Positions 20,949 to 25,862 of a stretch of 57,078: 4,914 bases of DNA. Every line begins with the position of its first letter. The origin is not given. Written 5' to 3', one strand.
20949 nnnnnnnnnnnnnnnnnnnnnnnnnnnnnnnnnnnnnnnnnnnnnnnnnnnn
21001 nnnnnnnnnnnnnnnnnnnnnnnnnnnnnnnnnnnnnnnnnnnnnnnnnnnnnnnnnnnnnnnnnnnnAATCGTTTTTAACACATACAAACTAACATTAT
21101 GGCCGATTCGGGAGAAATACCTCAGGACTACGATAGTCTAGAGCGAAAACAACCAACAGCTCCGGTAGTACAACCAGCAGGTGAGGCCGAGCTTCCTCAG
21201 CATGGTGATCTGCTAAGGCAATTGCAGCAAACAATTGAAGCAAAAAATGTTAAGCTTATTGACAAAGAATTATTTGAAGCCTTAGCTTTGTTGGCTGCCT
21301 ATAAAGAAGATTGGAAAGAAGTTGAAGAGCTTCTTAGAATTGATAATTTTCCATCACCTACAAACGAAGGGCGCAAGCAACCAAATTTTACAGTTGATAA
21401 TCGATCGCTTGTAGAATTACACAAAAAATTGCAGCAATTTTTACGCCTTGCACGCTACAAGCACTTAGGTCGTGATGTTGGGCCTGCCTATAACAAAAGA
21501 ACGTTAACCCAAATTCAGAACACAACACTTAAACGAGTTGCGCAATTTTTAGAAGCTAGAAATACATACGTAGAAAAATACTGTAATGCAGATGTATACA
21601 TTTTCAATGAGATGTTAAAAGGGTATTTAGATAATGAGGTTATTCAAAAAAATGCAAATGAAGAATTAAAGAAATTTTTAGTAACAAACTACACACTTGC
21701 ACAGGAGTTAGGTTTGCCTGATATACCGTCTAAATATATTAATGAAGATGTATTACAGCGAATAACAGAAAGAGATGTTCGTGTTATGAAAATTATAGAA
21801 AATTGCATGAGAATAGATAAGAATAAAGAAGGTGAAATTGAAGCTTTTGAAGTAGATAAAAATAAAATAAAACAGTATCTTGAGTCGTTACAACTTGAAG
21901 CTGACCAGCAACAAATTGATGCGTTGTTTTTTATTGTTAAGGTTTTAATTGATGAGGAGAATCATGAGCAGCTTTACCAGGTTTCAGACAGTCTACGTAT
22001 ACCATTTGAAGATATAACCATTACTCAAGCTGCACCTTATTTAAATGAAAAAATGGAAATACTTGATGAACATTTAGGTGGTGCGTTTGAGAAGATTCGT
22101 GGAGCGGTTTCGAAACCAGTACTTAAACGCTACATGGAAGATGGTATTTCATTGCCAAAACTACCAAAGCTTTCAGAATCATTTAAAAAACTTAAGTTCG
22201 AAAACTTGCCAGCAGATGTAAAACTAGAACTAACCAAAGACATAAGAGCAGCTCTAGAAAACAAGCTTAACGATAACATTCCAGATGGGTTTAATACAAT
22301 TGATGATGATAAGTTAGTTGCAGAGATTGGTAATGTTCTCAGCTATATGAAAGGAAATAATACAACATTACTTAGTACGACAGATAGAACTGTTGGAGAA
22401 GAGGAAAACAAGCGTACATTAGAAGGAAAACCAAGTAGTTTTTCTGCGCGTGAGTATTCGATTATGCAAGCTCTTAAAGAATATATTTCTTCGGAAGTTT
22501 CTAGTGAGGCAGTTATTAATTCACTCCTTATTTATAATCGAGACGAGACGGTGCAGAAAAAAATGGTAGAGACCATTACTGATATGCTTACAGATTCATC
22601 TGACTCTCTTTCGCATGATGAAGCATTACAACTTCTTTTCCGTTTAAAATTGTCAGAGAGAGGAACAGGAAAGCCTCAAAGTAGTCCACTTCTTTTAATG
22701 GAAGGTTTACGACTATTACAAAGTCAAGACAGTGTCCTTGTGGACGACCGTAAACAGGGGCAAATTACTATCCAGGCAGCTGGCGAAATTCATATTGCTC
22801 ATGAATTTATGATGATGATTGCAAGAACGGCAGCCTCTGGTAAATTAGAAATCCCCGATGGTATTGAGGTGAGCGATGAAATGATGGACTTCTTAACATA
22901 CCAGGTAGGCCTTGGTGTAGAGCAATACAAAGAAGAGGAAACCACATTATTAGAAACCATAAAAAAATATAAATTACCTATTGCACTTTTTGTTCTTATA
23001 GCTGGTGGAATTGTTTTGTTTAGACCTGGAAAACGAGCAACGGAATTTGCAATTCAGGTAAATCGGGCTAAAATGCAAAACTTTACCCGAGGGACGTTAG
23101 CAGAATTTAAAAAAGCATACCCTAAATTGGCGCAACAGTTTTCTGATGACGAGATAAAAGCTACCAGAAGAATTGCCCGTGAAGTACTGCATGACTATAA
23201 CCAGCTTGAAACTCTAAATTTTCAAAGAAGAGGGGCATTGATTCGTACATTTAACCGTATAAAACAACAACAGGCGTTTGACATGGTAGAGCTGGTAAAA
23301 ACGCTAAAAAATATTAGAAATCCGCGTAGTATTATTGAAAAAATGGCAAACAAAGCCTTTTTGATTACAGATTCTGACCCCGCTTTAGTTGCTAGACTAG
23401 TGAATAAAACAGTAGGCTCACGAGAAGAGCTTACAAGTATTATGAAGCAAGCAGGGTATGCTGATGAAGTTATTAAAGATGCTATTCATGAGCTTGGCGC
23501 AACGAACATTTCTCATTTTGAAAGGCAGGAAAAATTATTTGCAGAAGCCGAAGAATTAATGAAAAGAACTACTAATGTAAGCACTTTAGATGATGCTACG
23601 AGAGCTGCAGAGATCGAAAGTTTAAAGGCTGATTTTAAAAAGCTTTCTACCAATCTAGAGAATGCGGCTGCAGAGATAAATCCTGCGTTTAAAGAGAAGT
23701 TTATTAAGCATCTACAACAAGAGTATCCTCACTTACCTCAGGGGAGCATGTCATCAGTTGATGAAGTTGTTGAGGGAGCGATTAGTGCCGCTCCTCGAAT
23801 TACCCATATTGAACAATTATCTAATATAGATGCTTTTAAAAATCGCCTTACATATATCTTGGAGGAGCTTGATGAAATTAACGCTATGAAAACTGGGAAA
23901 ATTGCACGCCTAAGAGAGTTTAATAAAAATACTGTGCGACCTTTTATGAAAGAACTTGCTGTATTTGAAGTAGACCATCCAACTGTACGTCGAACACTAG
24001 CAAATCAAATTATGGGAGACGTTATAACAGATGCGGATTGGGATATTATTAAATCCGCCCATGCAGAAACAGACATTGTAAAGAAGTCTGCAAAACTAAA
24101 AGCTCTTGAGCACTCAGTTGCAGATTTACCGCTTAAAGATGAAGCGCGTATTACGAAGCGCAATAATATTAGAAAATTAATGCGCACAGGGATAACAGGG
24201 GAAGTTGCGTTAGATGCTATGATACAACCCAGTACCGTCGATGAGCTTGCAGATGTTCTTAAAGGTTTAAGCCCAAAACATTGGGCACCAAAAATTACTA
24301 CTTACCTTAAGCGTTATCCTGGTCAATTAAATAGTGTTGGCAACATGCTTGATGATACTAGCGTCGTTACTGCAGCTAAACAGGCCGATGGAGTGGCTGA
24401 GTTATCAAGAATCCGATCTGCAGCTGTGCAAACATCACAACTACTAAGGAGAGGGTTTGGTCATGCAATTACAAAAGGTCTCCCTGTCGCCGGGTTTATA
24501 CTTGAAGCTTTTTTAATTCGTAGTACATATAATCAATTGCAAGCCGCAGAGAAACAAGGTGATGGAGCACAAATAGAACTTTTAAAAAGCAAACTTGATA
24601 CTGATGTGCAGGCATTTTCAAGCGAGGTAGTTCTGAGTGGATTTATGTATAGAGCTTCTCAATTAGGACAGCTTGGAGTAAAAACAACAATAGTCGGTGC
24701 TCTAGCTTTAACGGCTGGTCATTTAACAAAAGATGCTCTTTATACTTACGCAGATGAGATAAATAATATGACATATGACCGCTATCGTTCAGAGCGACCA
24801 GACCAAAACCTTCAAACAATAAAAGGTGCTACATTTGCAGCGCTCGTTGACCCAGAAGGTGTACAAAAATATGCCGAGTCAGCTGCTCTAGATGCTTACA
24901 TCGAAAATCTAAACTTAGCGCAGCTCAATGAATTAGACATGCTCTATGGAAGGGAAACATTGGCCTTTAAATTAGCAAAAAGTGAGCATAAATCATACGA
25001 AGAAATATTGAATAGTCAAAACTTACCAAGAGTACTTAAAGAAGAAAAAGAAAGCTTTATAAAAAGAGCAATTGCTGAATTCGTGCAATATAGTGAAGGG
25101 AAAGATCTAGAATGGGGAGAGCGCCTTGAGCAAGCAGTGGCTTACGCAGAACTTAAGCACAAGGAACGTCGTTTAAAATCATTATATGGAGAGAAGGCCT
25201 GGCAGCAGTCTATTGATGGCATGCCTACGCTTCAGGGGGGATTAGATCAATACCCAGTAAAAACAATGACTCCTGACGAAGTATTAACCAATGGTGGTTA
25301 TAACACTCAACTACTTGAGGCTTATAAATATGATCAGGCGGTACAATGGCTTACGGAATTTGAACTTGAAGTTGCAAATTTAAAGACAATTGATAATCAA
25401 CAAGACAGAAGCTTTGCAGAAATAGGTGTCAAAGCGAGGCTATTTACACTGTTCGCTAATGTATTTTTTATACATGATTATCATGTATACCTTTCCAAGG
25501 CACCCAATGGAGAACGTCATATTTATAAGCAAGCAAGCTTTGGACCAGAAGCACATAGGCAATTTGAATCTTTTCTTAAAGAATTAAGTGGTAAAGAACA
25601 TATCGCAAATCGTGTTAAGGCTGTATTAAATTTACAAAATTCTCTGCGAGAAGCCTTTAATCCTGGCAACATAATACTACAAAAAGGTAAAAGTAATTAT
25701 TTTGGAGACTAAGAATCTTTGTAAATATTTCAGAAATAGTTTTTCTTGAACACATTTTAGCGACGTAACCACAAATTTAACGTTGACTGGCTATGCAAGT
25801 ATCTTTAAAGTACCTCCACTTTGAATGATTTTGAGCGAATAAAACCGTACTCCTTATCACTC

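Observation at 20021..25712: Orphan three-gene operon ending in a 1537-aa helical membrane-associated giant protein, wedged between ligA and rplC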

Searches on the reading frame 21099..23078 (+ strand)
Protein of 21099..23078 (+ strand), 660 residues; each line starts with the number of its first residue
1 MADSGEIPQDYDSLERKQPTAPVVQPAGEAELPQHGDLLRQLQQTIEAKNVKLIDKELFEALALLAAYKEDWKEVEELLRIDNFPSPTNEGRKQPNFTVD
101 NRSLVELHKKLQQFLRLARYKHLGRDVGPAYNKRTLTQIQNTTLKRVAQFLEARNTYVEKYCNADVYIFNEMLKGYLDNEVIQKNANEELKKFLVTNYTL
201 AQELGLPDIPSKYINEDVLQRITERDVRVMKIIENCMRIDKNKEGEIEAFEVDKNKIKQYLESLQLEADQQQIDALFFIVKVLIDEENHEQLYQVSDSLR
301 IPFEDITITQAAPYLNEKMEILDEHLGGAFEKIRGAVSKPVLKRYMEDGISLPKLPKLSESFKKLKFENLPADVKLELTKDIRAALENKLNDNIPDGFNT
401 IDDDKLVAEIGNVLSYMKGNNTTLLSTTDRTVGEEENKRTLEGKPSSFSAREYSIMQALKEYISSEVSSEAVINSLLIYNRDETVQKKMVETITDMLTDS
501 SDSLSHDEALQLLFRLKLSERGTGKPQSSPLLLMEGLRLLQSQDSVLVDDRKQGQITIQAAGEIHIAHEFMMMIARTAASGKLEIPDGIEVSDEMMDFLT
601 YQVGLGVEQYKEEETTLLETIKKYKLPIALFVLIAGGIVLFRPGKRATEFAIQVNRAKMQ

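Call 85: predict_structure(alignment_id=A6)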
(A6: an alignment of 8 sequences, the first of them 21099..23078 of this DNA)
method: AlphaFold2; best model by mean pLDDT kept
length: 660 residues; sequences in the alignment: 8
mean_pLDDT: 47.9   pTM: 0.35
mean pLDDT of the five models: 47.9, 45.5, 44.8, 44.7, 44.1
residues with pLDDT >= 90: 0; 70-90: 47; 50-70: 248; < 50: 365
segments of 3 or more residues with pLDDT < 50: 1-71, 95-99, 101-105, 114-139, 164-168, 175-202, 204-214, 298-300, 313-363, 392-397, 421-435, 443-446, 479-482, 543-660
pLDDT, mean of each block of 10 residues (from residue 1): 31 29 30 35 36 38 43 53 51 47 50 48 39 45 53 56 49 47 43 43 45 49 59 72 60 79 73 65 59 52 58 42 31 31 28 31 57 71 65 48 67 62 41 47 53 66 69 59 52 61 61 71 59 59 39 31 33 33 32 39 37 35 29 26 28 30
secondary structure, 60 per line:
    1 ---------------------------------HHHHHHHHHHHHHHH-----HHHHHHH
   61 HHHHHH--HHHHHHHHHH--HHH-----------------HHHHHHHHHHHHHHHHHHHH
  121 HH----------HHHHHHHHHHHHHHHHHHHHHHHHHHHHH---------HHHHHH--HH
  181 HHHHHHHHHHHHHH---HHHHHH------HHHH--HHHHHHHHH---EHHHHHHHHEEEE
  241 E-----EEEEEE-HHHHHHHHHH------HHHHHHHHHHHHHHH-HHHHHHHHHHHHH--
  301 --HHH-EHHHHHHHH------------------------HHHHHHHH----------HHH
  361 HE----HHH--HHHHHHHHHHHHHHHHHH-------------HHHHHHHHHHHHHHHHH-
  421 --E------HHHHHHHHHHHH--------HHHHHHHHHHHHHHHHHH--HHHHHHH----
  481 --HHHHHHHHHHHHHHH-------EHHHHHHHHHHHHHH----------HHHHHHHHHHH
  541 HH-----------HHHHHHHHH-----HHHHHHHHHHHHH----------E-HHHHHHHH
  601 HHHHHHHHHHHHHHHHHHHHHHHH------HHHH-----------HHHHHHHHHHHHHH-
elements in order (helices of 4 or more, strands of 3 or more residues): H34-48 H54-66 H69-78 H101-122 H133-161 H171-176 H179-194 H198-203 H210-213 H216-224 H229-236 E237-241 E247-252 H254-263 H270-284 H286-298 H308-315 H340-347 H358-361 H372-389 H403-419 H430-441 H450-467 H470-476 H483-497 H506-519 H530-542 H554-562 H568-580 H593-624 H631-634 H646-659
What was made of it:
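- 21099..22973 (+): N-terminal region of C (aa 1-625). The first ~40 aa are disordered and Pro/Gln/Glu-rich; the rest is a poorly conserved helical region. AF2 model has pLDDT 47.9, so no fold is assigned (call 85).
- Tried and rejected: N-terminal AF2 model. pLDDT is 47.9, too poor for fold search (call 85).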

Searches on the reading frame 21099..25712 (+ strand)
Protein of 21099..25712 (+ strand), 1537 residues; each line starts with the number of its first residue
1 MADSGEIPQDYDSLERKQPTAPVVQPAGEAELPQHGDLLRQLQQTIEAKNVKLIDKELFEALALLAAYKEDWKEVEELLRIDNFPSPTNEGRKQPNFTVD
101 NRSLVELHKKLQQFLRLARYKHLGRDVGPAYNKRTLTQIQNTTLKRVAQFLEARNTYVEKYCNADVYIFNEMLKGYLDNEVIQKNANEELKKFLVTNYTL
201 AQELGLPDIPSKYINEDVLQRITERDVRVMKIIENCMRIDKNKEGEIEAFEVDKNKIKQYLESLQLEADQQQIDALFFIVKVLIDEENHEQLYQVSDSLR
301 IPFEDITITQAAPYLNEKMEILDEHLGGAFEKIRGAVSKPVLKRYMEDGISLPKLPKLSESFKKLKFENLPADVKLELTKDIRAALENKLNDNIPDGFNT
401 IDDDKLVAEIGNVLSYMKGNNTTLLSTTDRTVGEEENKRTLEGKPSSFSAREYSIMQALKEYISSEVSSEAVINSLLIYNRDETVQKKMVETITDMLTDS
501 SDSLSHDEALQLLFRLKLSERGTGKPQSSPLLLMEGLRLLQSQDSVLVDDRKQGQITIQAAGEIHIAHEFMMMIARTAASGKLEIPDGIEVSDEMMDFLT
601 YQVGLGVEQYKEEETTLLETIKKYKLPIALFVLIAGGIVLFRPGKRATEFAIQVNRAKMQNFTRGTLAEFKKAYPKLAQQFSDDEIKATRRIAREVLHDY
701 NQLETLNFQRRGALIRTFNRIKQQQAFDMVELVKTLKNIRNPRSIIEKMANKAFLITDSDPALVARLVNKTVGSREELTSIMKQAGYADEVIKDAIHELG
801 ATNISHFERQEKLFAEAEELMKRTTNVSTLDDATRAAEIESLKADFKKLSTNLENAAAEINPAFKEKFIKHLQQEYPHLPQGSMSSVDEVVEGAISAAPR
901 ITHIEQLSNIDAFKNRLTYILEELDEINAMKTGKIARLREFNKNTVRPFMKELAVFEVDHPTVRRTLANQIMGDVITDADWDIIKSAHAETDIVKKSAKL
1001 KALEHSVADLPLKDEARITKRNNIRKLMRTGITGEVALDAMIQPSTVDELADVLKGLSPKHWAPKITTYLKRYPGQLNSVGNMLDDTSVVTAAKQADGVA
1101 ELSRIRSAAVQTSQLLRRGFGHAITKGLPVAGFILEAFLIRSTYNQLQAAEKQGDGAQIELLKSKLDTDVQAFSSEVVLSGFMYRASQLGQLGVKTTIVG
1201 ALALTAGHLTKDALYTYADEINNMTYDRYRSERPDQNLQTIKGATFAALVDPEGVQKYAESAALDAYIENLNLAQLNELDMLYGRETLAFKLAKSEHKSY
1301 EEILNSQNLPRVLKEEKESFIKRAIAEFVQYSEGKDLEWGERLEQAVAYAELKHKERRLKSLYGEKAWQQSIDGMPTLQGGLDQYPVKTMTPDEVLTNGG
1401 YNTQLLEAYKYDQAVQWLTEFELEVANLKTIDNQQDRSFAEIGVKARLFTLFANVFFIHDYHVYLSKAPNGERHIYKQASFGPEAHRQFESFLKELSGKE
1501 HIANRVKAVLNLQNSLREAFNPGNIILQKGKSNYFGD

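Call 6: search_protein_families(library=pfam, proteins=[window:21099-25712:+], max_evalue=1)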
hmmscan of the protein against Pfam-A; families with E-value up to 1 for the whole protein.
window:21099-25712:+ (1537 aa): 3 families
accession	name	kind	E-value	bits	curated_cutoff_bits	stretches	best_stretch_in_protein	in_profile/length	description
PF12464.13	Mac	-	0.0041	17.8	22.1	1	681-716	11-46/53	Maltose acetyltransferase hexapeptide capping motif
PF21100.3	MCM_C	-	0.035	14.4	27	1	224-265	5-48/64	MCM protein C-terminal winged helix-turn-helix domain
PF22506.2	Cj1289-like_C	-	0.15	12.7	27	0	733-775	31-73/91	Cj1289-like, C-terminal domain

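Call 7: search_protein_families(library=ncbifam, proteins=[window:21099-25712:+], max_evalue=1)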
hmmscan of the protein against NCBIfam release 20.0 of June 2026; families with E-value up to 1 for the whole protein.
window:21099-25712:+ (1537 aa): 0 families

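Call 8: search_solved_structures(query=window:21099-25712:+, max_evalue=10)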
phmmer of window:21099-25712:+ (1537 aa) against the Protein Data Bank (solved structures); distinct sequences matched with E-value up to 10: 5.
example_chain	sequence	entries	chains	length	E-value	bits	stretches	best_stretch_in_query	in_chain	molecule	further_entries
8xkp_A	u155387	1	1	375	0.3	11.9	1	1369-1445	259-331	Tyrosine-protein kinase Fes/Fps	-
9ffk_A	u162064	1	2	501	0.3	11.9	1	339-406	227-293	FAD-binding oxidoreductase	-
9fge_A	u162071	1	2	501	0.3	11.9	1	339-406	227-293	FAD-binding oxidoreductase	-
6jmf_A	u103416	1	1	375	0.3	11.9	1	1369-1445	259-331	Tyrosine-protein kinase Fes/Fps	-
3bkb_A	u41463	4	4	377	0.3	11.9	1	1369-1445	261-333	Proto-oncogene tyrosine-protein kinase Fes/Fps | Tyrosine-protein kinase Fes/Fps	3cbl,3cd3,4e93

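Call 9: find_homologous_proteins(query=window:21099-25712:+, max_evalue=0.001)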
Query window:21099-25712:+ (1537 aa): 1 proteins with E <= 0.001 among 8000 candidates.
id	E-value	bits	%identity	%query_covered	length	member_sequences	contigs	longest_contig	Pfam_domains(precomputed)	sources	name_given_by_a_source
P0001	0.0e+0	3382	100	100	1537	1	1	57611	-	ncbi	-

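Call 10: search_protein_families(library=phrogs, proteins=[window:21099-25712:+], max_evalue=1)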
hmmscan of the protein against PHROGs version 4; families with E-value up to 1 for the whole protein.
window:21099-25712:+ (1537 aa): 2 families
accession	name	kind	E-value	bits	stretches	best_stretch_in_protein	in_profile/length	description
phrog_731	-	unknown function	0.017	15.4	1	402-489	105-197/227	-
phrog_19549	-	unknown function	0.12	14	1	266-319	13-66/80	-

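Call 11: search_protein_families(library=padloc, proteins=[window:21099-25712:+], max_evalue=1)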
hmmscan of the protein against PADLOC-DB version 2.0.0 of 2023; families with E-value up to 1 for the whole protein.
window:21099-25712:+ (1537 aa): 0 families

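Call 12: find_encoding_contigs(protein=P0001, flank=10000, max_places=6)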
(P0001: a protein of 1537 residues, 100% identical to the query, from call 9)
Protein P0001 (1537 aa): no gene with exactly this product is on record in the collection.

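Call 13: list_cluster_members(proteins=[window:21099-25712:+, window:20424-21068:+, window:20021-20431:+, window:25891-26487:+])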
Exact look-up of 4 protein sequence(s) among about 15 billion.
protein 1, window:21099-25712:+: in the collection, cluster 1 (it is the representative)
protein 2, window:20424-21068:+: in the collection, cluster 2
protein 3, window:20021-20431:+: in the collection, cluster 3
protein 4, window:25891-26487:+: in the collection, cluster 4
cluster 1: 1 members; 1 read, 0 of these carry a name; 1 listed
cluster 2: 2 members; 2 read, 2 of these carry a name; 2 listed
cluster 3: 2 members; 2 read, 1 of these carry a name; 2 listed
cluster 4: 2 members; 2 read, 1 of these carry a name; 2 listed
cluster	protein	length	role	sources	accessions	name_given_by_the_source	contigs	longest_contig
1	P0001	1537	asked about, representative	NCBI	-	-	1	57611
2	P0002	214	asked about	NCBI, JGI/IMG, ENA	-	hypothetical protein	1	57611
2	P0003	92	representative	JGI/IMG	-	hypothetical protein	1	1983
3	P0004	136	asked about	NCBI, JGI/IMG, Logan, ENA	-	ABC-type sugar transport system ATPase subunit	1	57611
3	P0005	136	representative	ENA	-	-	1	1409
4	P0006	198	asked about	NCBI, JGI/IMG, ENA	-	large subunit ribosomal protein L3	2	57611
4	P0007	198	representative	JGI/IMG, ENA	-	-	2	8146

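Call 25: find_related_loci(query=window:21099-25712:+, collection=metagenome_contigs, flank=10000)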
Query window:21099-25712:+ (1537 aa) in metagenome_contigs; peptide patterns used: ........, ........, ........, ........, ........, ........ (x = any residue, [..] = any of these).
74 stretches matched a pattern, but none encodes a relative of the query by tblastn (E <= 1e-3).

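Call 43: find_homologous_proteins(query=A1, max_evalue=0.001)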
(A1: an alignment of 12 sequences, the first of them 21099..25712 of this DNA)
Query A1 (12 sequences) (1537 aa, profile of the alignment): 1 proteins with E <= 0.001 among 8000 candidates.
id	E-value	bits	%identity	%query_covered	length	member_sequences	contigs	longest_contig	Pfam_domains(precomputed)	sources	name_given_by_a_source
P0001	0.0e+0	1355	100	100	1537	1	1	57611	-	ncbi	-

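Call 57: search_solved_structures(query=A1, max_evalue=10)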
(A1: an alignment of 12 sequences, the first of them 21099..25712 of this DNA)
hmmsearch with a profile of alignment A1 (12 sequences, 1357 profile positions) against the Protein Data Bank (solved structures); distinct sequences matched with E-value up to 10: 1.
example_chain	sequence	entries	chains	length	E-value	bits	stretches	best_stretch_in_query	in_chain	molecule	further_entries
8zaw_A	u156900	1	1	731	0.98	10.6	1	296-404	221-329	Polyribonucleotide nucleotidyltransferase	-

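Call 58: search_protein_families(library=pfam, alignment_id=A1, max_evalue=0.01)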
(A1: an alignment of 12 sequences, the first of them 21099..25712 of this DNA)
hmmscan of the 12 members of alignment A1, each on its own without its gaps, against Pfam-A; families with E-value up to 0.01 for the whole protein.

A. member 1, window:21099-25712:+ (1537 aa): 1 family
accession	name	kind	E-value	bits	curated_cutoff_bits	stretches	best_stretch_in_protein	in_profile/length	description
PF12464.13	Mac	-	0.0041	17.8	22.1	0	681-716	11-46/53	Maltose acetyltransferase hexapeptide capping motif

B. families by the number of members that match (of 12 scanned): 7 families
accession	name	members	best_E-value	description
PF03701.19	UPF0181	2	0.00096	Uncharacterised protein family (UPF0181)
PF14842.11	FliG_N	1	0.0034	FliG N-terminal domain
PF12464.13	Mac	1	0.0041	Maltose acetyltransferase hexapeptide capping motif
PF20271.3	CATASP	1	0.0044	CATRA-Associated Small Protein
PF04361.18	DUF494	1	0.005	Protein of unknown function (DUF494)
PF25296.1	Decapeptide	1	0.0059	Decapeptide repeat region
PF05192.23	MutS_III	1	0.0072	MutS domain III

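Call 61: find_related_loci(query=A3, collection=metagenome_contigs, flank=10000)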
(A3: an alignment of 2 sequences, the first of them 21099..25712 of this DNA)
Query A3 (1537 aa) in metagenome_contigs; peptide patterns used: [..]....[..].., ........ (x = any residue, [..] = any of these).
183 stretches matched a pattern, but none encodes a relative of the query by tblastn (E <= 1e-3).

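Call 62: find_related_loci(query=A3, collection=viral_contigs, flank=8000)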
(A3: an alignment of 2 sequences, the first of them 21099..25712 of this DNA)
Query A3 (1537 aa) in viral_contigs; peptide patterns used: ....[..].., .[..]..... (x = any residue, [..] = any of these).
96 stretches matched a pattern, but none encodes a relative of the query by tblastn (E <= 1e-3).
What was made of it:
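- Tried and rejected: JGI metagenome contigs (calls 25, 61) and IMG/VR (call 62) found nothing.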

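Call 98: search_protein_families(library=ncbifam, alignment_id=A1, max_evalue=0.01)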
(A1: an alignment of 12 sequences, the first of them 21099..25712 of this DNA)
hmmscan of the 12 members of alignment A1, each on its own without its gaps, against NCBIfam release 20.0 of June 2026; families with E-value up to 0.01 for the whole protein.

A. member 1, window:21099-25712:+ (1537 aa): 0 families

B. families by the number of members that match (of 12 scanned): 1 family
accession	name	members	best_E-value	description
NF003476.0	PRK05114.1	2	0.00061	YoaH family protein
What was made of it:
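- Tried and rejected: It appears in two members (E about 1e-3, calls 58, 98) and covers only a short '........' helix-turn motif, so it is not informative.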

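Call 99: search_protein_families(library=phrogs, alignment_id=A1, max_evalue=0.01)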
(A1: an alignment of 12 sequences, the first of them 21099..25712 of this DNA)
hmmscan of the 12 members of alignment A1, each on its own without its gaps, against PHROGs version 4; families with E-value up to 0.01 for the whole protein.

A. member 1, window:21099-25712:+ (1537 aa): 0 families

B. families by the number of members that match (of 12 scanned): 0 families
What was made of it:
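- None of the 12 family members hits any PHROG at E <= 0.01 (call 99).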

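Call 105: search_dna_similar(query=window:21099-25709:+, collection=phages, mode=protein, max_evalue=0.001, max_rows=10)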
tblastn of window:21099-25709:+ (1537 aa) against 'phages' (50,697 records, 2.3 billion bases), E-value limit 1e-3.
No match.
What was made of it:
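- On Phage tail tape-measure module: No hits in the phage collection or IMG/VR (calls 62, 105).
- There is no match in 50,697 phage genomes or in IMG/VR pattern scans (calls 62, 105).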

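Call 106: search_dna_similar(query=window:21099-25709:+, collection=plasmids, mode=protein, max_evalue=0.001, max_rows=10)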
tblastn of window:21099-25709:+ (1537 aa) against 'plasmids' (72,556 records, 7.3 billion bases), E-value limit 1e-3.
No match.
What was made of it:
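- There are no phage or plasmid hits (calls 62, 105, 106).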
